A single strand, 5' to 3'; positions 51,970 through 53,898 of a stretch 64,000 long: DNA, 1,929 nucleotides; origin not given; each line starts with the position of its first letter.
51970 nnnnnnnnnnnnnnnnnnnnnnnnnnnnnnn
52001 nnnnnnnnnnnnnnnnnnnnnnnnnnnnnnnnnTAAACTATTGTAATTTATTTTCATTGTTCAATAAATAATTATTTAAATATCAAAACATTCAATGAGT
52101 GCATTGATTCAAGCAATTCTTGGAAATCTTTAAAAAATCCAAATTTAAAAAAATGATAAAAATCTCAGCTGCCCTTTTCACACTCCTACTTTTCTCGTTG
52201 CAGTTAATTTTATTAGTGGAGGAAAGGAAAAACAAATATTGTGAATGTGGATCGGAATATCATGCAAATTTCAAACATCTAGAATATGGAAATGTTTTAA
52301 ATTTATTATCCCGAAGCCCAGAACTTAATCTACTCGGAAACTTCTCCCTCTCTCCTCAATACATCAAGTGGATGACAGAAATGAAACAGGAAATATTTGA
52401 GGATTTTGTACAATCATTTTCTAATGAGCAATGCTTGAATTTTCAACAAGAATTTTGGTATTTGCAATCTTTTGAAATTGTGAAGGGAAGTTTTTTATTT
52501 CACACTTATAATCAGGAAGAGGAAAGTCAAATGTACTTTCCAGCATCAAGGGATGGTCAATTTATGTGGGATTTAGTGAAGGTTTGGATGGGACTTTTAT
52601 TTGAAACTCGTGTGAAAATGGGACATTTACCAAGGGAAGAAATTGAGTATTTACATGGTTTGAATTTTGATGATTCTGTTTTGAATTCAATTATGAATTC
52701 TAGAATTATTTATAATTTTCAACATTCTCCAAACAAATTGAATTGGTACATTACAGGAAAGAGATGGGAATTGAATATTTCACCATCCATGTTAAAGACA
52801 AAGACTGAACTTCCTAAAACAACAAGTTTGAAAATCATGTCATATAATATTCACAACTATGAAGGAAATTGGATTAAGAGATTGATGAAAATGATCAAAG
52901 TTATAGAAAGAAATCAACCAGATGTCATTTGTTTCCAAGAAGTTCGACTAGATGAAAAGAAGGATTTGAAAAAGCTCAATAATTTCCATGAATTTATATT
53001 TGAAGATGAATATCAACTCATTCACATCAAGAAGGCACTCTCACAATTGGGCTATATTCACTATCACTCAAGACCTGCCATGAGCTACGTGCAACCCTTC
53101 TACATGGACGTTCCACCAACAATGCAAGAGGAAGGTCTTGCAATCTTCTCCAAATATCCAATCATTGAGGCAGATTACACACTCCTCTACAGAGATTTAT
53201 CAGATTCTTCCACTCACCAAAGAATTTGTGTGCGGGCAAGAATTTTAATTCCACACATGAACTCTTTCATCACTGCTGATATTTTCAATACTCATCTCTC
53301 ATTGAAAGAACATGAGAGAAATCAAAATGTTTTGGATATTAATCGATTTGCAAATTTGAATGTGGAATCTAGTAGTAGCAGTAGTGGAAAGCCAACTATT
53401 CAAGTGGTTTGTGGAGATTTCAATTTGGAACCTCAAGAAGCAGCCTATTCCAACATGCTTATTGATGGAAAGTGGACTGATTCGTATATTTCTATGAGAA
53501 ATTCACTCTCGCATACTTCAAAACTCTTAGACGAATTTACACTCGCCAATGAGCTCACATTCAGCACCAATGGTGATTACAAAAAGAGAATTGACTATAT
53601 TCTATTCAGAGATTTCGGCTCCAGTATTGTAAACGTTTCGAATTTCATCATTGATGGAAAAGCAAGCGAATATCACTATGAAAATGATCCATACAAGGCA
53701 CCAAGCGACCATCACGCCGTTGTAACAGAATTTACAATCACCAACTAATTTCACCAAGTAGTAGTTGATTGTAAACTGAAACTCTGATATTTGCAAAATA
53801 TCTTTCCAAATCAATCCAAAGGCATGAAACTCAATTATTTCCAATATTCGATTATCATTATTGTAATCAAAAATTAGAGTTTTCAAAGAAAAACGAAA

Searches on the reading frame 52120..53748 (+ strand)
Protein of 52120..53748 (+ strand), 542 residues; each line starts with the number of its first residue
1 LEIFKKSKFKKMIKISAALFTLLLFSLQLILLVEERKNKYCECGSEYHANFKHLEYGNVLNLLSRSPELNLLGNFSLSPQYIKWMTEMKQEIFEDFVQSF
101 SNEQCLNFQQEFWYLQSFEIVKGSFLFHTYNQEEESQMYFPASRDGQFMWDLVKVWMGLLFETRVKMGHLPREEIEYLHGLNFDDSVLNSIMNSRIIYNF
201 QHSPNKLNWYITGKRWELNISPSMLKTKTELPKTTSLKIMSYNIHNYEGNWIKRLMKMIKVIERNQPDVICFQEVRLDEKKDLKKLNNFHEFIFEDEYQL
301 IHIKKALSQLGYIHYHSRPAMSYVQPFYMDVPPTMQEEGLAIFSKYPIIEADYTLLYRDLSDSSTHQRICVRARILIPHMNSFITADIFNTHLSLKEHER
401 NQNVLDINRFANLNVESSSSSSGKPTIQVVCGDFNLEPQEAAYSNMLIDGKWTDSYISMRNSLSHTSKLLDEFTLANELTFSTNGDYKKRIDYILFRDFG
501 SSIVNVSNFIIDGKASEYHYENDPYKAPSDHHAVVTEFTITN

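Call 48: search_protein_families(library=pfam, proteins=[window:52120-53748:+], max_evalue=0.001)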
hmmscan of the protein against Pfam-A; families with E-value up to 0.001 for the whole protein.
window:52120-53748:+ (542 aa): 1 family
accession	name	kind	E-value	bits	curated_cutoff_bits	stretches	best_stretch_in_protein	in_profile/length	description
PF03372.29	Exo_endo_phos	-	1.2e-20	74.7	24.5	1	240-531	1-225/225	Endonuclease/Exonuclease/phosphatase family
